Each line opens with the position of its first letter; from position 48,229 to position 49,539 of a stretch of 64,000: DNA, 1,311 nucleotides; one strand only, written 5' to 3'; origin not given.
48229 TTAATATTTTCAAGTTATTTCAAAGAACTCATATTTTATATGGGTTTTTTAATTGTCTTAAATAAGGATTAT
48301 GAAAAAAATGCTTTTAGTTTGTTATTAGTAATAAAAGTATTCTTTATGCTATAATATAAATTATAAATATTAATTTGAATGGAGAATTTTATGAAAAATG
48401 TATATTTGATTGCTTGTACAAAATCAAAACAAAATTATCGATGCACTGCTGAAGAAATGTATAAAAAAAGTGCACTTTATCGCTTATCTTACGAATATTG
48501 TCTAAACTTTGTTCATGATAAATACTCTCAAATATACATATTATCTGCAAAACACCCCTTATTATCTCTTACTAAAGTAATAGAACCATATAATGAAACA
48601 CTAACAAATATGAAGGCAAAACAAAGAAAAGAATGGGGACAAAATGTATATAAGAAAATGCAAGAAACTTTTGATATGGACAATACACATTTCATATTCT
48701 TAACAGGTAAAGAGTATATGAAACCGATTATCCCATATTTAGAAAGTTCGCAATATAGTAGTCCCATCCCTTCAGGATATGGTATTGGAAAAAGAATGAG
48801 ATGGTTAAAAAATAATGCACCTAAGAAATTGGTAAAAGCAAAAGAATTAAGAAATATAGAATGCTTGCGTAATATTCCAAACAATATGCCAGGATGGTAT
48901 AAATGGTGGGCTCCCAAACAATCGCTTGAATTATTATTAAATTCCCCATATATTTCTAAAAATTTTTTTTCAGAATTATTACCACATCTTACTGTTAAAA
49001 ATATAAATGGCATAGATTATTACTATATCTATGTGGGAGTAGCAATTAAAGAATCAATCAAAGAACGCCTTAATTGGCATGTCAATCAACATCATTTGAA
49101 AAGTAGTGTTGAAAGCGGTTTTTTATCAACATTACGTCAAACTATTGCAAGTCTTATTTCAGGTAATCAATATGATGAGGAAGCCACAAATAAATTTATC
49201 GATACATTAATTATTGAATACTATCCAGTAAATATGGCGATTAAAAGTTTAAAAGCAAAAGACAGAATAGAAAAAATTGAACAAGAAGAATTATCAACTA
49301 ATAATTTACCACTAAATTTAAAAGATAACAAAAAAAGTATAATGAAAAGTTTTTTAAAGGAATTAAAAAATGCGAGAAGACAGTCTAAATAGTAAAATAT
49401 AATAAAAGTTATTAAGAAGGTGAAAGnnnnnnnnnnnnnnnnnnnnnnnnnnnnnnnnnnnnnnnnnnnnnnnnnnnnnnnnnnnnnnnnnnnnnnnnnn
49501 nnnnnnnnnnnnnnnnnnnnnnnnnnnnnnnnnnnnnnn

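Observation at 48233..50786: Three-gene DNA-targeting islet inserted into the conserved truA-rplM-rpsI-cwlD neighbourhood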

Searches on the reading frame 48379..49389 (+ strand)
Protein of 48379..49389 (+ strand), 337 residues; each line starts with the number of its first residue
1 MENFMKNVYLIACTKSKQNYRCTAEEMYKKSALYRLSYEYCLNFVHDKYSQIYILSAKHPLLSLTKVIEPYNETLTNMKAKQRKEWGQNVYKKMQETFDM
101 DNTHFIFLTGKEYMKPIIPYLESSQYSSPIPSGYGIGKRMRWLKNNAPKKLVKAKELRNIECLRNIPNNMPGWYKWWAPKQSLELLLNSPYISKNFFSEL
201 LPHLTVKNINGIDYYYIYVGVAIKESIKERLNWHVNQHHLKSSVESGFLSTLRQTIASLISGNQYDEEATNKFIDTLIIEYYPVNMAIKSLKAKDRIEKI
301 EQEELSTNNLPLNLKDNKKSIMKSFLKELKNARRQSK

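Call 3: search_protein_families(library=pfam, proteins=[window:48379-49389:+], max_evalue=0.1)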
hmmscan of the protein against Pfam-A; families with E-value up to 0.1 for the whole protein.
window:48379-49389:+ (337 aa): 4 families
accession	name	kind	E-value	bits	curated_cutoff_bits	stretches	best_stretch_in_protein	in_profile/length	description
PF21818.3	DUF6884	-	3.1e-37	128.2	30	1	8-144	1-134/135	Family of unknown function (DUF6884)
PF20815.3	GIY_YIG_2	-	7.7e-23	81.6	22.4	1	172-334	1-152/153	GIY-YIG catalytic domain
PF11592.13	AvrPto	-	0.05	14.1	27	0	53-116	7-70/105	Central core of the bacterial effector protein AvrPto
PF17747.7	VID27_PH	-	0.087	13.5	23.2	0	45-108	12-74/109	VID27 PH-like domain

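Call 4: search_protein_families(library=ncbifam, proteins=[window:48379-49389:+], max_evalue=0.1)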
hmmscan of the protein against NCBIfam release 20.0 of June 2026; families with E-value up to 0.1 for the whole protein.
window:48379-49389:+ (337 aa): 0 families

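Call 5: search_protein_families(library=padloc, proteins=[window:48379-49389:+], max_evalue=0.1)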
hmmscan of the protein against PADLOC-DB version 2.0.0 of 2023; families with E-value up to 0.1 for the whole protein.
window:48379-49389:+ (337 aa): 1 family
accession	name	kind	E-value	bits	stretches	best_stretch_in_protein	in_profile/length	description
PDLC04712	PDC-M57A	-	4.4e-39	132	1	5-146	1-135/138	-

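Call 14: find_homologous_proteins(query=window:48379-49389:+)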
Query window:48379-49389:+ (337 aa): 124 proteins with E <= 0.001 among 1162 candidates; the best 120 are listed.
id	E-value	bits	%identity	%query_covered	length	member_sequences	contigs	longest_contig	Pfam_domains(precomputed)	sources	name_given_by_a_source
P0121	4.7e-218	741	99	99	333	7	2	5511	PF20815.4,PF21818.4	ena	-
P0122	1.7e-171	588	77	99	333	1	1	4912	PF20815.4,PF21818.4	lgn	-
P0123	3.1e-171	587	77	99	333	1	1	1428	PF20815.4,PF21818.4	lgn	-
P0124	6.9e-171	586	77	99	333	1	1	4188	PF20815.4,PF21818.4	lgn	-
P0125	1.5e-170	585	77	99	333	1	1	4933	PF20815.4,PF21818.4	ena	-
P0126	1.3e-166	572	76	99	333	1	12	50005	PF20815.4,PF21818.4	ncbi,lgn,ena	-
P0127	5.5e-166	570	76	99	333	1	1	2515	PF20815.4,PF21818.4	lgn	-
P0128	1.4e-158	545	72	99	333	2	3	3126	PF20815.4,PF21818.4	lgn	-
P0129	1.0e-154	533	71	99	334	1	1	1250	PF20815.4,PF21818.4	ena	-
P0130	5.2e-154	530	71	99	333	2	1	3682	PF20815.4,PF21818.4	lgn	-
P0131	8.0e-153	526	68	99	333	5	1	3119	PF20815.4,PF21818.4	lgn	-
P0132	2.7e-150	518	69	99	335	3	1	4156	PF20815.4,PF21818.4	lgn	-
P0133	5.9e-149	514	69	99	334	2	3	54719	PF20815.4,PF21818.4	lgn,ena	-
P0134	6.3e-147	507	68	99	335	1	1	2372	PF20815.4,PF21818.4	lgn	-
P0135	9.9e-144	497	67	99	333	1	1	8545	PF20815.4,PF21818.4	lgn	-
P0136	4.0e-141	488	66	99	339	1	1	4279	PF20815.4,PF21818.4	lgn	-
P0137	5.8e-141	487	65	99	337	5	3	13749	PF20815.4,PF21818.4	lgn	-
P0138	1.0e-129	450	61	99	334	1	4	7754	PF20815.4,PF21818.4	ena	-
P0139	6.5e-126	438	63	92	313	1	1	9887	PF20815.4,PF21818.4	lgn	-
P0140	2.6e-124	433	60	99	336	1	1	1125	PF20815.4,PF21818.4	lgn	-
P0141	5.8e-123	428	60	99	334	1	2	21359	PF20815.4,PF21818.4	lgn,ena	-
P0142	9.9e-123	428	59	99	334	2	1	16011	PF20815.4,PF21818.4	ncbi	-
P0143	2.0e-122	427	59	99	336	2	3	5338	PF20815.4,PF21818.4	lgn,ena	-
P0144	5.8e-121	422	60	99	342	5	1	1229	PF20815.4,PF21818.4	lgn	-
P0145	7.8e-121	421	58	99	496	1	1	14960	PF20815.4,PF13508.14,PF08445.17,PF21818.4,PF00583.32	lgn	-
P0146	1.0e-120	421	66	82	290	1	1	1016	PF20815.4,PF21818.4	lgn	-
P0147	4.9e-120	419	62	92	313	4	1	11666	PF20815.4,PF21818.4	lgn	-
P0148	8.9e-120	418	57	99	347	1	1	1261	PF20815.4,PF21818.4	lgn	-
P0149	3.3e-119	416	57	100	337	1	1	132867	PF20815.4,PF21818.4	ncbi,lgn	-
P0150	1.7e-118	414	55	100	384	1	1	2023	PF17761.8,PF20815.4,PF21818.4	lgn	-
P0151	1.4e-117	411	57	99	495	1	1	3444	PF18931.6,PF20815.4,PF21818.4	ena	-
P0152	1.6e-113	397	57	99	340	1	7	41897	PF20815.4,PF21818.4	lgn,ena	-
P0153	1.0e-104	368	51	98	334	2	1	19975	PF20815.4,PF21818.4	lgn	-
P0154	8.8e-101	355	50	99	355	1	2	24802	PF20815.4,PF21818.4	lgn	-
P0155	6.4e-96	339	47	99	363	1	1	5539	PF20815.4,PF21818.4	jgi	jgi:hypothetical protein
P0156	7.1e-96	339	55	81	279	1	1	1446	PF20815.4,PF21818.4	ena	-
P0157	5.4e-94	333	55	56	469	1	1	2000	PF20815.4,PF21818.4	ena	-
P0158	1.2e-93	332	47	99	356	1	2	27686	PF20815.4,PF21818.4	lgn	-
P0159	3.0e-93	331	46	99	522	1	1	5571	PF01396.25,PF20815.4,PF21818.4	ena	-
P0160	1.6e-92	328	45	99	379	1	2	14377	PF20815.4,PF21818.4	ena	-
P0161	5.5e-91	323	48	61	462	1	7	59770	PF20815.4,PF21818.4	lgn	-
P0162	1.6e-89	318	74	57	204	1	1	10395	PF20815.4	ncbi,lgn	-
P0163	4.3e-88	314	72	59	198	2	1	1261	PF20815.4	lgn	-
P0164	4.6e-80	287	71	56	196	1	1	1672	PF20815.4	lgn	-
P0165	6.9e-80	287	53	55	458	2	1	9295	PF20815.4,PF21818.4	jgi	jgi:hypothetical protein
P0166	3.0e-78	281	45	58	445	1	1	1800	PF20815.4,PF21818.4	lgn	-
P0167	7.1e-77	277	67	56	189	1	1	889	PF20815.4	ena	-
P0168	2.4e-76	275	66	56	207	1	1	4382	PF20815.4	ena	-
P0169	2.4e-75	272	66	56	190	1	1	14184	PF20815.4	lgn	-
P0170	2.6e-75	272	58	59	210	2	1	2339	PF20815.4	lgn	-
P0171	2.8e-74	268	64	56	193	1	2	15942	PF20815.4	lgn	-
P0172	5.4e-74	267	68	56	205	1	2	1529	PF20815.4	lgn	-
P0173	7.1e-72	260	63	56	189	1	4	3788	PF20815.4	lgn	-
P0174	8.4e-72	260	63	56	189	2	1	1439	PF20815.4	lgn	-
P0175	3.6e-71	258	63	56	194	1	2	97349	PF20815.4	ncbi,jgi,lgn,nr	ncbi:MAG: hypothetical protein HFI86_02655 [Bacilli bacterium]|nr:hypothetical protein [Bacilli bact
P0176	5.2e-71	258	64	55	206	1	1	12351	PF20815.4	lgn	-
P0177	1.1e-70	257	63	56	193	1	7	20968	PF20815.4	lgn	-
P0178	1.1e-70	256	64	56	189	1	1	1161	PF20815.4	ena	-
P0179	1.5e-70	256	63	56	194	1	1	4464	PF20815.4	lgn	-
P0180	2.1e-70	256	63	56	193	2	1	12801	PF20815.4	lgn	-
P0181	4.7e-70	254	62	55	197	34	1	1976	PF20815.4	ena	-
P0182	8.4e-70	254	63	56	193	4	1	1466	PF20815.4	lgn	-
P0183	9.1e-70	253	64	55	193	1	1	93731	PF20815.4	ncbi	-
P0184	1.0e-69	253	61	56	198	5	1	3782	PF20815.4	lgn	-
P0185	1.2e-69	253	59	56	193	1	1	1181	PF20815.4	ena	-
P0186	1.4e-69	253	62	55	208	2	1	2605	PF20815.4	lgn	-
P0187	1.5e-69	253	60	56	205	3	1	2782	PF20815.4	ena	-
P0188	1.6e-69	253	62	56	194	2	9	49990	PF20815.4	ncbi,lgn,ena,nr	ncbi:MAG: hypothetical protein HFI87_03390 [Bacilli bacterium]|nr:hypothetical protein [Bacilli bact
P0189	2.3e-69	252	61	56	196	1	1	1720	PF20815.4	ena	-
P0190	2.7e-69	252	60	56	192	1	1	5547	PF20815.4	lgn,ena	-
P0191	2.7e-69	252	62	56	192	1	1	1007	PF20815.4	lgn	-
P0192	8.1e-69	250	64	55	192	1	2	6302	PF20815.4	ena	-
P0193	2.4e-68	249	62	56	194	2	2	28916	PF20815.4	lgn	-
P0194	2.5e-68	249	63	55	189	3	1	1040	PF20815.4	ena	-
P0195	9.1e-68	247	63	56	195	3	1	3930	PF20815.4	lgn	-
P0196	3.1e-67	245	61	57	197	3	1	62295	PF20815.4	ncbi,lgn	-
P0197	4.0e-67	245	62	56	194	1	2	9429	PF20815.4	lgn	-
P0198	4.8e-67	245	63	55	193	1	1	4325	PF20815.4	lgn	-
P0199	4.8e-67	245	61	55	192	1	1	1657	PF20815.4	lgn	-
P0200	5.5e-67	244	60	56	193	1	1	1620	PF20815.4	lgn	-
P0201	1.7e-66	243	59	55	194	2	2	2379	PF20815.4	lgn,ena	-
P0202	3.4e-66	242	60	55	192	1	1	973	PF20815.4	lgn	-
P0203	1.1e-65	240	60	55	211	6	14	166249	PF20815.4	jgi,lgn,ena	-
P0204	1.5e-65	240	60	56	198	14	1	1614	PF20815.4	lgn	-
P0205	2.6e-65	239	63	55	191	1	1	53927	PF20815.4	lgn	-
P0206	2.6e-64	236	58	57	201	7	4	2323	PF20815.4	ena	-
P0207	2.3e-63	232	60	55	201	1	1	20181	PF20815.4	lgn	-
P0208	4.4e-63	232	60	52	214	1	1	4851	PF20815.4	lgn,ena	-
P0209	2.7e-62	229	60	55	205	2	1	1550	PF20815.4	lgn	-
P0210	2.8e-62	229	58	55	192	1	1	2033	PF20815.4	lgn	-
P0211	4.4e-62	228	59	55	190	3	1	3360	PF20815.4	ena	-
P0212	5.4e-62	228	61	55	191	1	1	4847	PF20815.4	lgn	-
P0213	8.6e-62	227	53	55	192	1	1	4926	PF20815.4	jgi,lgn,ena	-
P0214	1.5e-60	223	56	58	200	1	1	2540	PF20815.4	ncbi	-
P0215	2.1e-60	223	60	55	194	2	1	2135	PF20815.4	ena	-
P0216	2.2e-60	223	55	55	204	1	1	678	PF20815.4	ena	-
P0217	2.3e-60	223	55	55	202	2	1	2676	PF20815.4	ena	-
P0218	3.9e-60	222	57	56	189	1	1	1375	PF20815.4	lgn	-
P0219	9.4e-60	221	56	55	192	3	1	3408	PF20815.4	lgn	-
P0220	7.3e-59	218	53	55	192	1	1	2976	PF20815.4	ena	-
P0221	1.2e-58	217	57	54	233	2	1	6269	PF20815.4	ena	-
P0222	1.4e-57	213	56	55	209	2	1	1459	PF20815.4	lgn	-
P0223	3.8e-57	212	55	55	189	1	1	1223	PF20815.4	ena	-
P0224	3.2e-56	209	57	55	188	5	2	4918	PF20815.4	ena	-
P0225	2.1e-55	206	53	55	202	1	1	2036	PF20815.4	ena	-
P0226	3.6e-53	199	54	55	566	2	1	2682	PF20815.4,PF21818.4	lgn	-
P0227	1.6e-51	193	52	55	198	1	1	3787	PF20815.4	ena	-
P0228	3.8e-50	189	50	55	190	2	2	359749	PF20815.4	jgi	-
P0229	1.8e-45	174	49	55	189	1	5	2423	PF20815.4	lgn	-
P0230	2.3e-45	173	51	55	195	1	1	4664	PF20815.4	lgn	-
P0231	1.0e-43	168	48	55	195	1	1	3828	PF20815.4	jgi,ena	-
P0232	1.4e-43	167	49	55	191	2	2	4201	PF20815.4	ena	-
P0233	5.4e-43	165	45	55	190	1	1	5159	PF20815.4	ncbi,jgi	jgi:hypothetical protein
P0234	1.2e-42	164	49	52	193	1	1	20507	PF20815.4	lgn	-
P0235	2.2e-42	163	47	54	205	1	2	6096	PF20815.4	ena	-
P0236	2.5e-42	163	47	55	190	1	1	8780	PF20815.4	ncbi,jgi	jgi:hypothetical protein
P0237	1.2e-39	154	45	56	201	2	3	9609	PF20815.4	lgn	-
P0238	1.4e-38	151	46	56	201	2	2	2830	PF20815.4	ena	-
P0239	5.2e-37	146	47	55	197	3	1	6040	PF20815.4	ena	-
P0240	2.3e-30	124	39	63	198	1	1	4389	PF20815.4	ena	-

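Call 22: find_related_loci(query=A1, collection=metagenome_contigs, flank=8000)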
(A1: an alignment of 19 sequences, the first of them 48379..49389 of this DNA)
Query A1 (337 aa) in metagenome_contigs; peptide patterns used: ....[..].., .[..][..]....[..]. (x = any residue, [..] = any of these).
373 stretches matched a pattern; 18 encode a relative of the query (tblastn E <= 1e-3); 18 distinct loci.
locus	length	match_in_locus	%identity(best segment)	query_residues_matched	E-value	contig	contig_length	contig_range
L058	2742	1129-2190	46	5-337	2e-105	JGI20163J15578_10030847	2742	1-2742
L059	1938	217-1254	42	2-336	9e-92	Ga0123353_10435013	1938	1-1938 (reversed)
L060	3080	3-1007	44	11-336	6e-89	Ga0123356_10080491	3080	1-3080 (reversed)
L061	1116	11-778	48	84-337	2e-80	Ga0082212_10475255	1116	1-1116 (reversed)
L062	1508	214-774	59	151-337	9e-76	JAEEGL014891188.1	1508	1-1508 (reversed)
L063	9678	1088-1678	56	141-337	9e-68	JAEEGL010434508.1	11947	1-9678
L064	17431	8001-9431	53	5-336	2e-64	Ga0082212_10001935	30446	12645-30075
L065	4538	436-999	49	150-337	2e-56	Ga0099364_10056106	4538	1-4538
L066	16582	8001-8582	47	144-337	3e-55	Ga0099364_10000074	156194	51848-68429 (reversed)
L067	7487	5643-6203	49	151-337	1e-54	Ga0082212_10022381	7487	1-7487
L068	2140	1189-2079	52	6-337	3e-50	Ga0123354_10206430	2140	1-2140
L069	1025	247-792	48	151-337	5e-53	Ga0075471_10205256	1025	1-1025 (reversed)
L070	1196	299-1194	54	3-298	2e-78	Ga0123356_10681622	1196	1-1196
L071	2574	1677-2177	47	153-325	8e-49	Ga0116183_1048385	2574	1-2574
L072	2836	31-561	48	154-336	3e-48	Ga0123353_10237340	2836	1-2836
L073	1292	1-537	39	154-337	1e-38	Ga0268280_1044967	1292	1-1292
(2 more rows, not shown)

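Call 23: find_encoding_contigs(protein=P0126, flank=8000, max_places=3)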
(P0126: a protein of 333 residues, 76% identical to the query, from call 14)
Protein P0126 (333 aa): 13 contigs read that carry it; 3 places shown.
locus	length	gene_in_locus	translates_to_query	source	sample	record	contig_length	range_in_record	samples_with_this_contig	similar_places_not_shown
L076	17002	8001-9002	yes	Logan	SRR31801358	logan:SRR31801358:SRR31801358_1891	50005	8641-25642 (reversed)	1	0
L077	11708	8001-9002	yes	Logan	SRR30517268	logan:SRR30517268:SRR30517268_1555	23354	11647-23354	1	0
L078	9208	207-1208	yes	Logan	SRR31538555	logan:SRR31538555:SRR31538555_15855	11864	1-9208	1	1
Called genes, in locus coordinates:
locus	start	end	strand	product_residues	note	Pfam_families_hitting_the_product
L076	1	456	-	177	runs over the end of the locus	PF02659:Mntp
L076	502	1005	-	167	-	PF09551:Spore_II_R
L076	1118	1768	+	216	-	-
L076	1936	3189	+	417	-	PF00275:EPSP_synthase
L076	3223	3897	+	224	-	-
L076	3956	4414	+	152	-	-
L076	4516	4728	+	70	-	PF01197:Ribosomal_L31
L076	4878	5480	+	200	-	-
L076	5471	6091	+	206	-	-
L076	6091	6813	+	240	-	PF01416:PseudoU_synth_1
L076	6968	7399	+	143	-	PF00572:Ribosomal_L13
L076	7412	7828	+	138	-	PF00380:Ribosomal_S9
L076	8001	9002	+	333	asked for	PF21818:DUF6884, PF20815:GIY_YIG_2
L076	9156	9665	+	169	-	PF01381:HTH_3, PF12844:HTH_19, PF13560:HTH_31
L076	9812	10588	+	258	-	PF01940:DUF92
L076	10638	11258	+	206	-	-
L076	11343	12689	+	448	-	PF10396:TrmE_N, PF00350:Dynamin_N (faint), PF12631:MnmE_helical, PF00009:GTP_EFTU (faint), PF01926:MMR_HSR1, PF02421:FeoB_N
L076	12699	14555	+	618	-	PF01134:GIDA, PF21680:GIDA_C_1st, PF13932:SAM_GIDA_C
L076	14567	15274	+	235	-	PF02527:GidB, PF03848:TehB, PF13847:Methyltransf_31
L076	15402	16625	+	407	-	PF02195:ParB_N, PF17762:HTH_ParB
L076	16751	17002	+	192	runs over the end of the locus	-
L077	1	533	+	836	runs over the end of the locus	-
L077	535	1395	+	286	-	PF22768:SPP1_Dit (weak)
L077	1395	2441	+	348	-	PF14594:Sipho_Gp37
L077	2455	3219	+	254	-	-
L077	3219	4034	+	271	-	-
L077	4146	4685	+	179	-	-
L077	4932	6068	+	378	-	PF00078:RVT_1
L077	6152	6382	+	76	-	PF10779:XhlA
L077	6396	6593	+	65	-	PF16938:Phage_holin_Dp1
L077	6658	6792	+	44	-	-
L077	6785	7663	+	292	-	PF01510:Amidase_2, PF08230:CW_7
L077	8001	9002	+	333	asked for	PF21818:DUF6884, PF20815:GIY_YIG_2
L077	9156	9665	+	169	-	PF01381:HTH_3, PF12844:HTH_19, PF13560:HTH_31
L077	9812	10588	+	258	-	PF01940:DUF92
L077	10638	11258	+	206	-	-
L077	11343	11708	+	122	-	?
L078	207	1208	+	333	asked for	PF21818:DUF6884, PF20815:GIY_YIG_2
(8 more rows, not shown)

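Call 24: find_encoding_contigs(protein=P0133, flank=8000, max_places=2)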
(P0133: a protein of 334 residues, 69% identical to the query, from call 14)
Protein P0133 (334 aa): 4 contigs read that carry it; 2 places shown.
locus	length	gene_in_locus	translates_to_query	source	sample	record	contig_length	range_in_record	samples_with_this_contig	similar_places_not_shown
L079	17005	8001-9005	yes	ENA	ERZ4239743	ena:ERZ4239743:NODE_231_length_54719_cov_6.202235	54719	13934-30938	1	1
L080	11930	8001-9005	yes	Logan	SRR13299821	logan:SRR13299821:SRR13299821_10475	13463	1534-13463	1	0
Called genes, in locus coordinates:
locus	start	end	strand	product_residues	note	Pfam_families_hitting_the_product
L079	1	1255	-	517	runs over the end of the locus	PF00118:Cpn60_TCP1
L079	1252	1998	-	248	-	PF13566:DUF4130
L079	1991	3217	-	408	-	PF04055:Radical_SAM (weak)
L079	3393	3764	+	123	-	-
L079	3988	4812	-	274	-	-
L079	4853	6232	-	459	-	PF13298:LigD_N, PF21686:LigD_Prim-Pol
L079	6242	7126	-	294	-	PF01068:DNA_ligase_A_M, PF09414:RNA_ligase (weak), PF04679:DNA_ligase_A_C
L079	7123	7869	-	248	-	PF02735:Ku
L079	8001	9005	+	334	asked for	PF21818:DUF6884, PF20815:GIY_YIG_2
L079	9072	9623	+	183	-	-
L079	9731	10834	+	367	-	PF01594:AI-2E_transport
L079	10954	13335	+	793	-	PF12705:PDDEXK_1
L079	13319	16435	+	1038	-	PF00580:UvrD-helicase, PF01443:Viral_helicase1 (faint), PF13245:AAA_19, PF13361:UvrD_C, PF13538:UvrD_C_2 (faint)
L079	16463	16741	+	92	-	-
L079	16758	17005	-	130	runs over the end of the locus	-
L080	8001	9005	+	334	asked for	PF21818:DUF6884, PF20815:GIY_YIG_2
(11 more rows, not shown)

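Call 25: find_encoding_contigs(protein=P0149, flank=8000, max_places=2)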
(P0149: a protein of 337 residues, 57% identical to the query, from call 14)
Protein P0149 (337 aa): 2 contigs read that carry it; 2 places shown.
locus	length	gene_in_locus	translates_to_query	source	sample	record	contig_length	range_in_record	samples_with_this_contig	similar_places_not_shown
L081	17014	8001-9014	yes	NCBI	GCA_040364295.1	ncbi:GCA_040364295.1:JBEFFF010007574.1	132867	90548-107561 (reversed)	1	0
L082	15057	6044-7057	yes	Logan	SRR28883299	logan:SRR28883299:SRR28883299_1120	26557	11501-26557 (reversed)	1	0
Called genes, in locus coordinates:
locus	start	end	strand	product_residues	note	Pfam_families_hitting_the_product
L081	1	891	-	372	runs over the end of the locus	PF01420:Methylase_S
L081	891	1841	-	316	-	-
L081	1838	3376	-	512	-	PF12161:HsdM_N, PF02384:N6_Mtase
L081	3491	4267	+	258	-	-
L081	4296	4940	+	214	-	-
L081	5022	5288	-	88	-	-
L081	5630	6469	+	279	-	PF01636:APH, PF01633:Choline_kinase (weak)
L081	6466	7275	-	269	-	PF01048:PNP_UDP_1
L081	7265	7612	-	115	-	-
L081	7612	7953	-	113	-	PF18924:DUF5674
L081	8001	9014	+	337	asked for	PF21818:DUF6884, PF20815:GIY_YIG_2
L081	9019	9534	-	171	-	PF00293:NUDIX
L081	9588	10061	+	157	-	-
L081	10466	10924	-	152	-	-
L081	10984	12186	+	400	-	-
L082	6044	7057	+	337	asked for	PF21818:DUF6884, PF20815:GIY_YIG_2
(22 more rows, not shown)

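Call 28: search_solved_structures(query=A1, max_evalue=1)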
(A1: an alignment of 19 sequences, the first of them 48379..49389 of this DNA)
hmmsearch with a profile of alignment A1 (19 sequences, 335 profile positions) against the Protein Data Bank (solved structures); distinct sequences matched with E-value up to 1: 2.
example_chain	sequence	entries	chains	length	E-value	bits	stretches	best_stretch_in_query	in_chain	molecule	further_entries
8x6g_H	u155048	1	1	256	0.38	13.2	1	93-164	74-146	RNA polymerase sigma factor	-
9e5c_6a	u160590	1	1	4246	0.98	11.8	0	62-167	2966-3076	Dynein heavy chain, putative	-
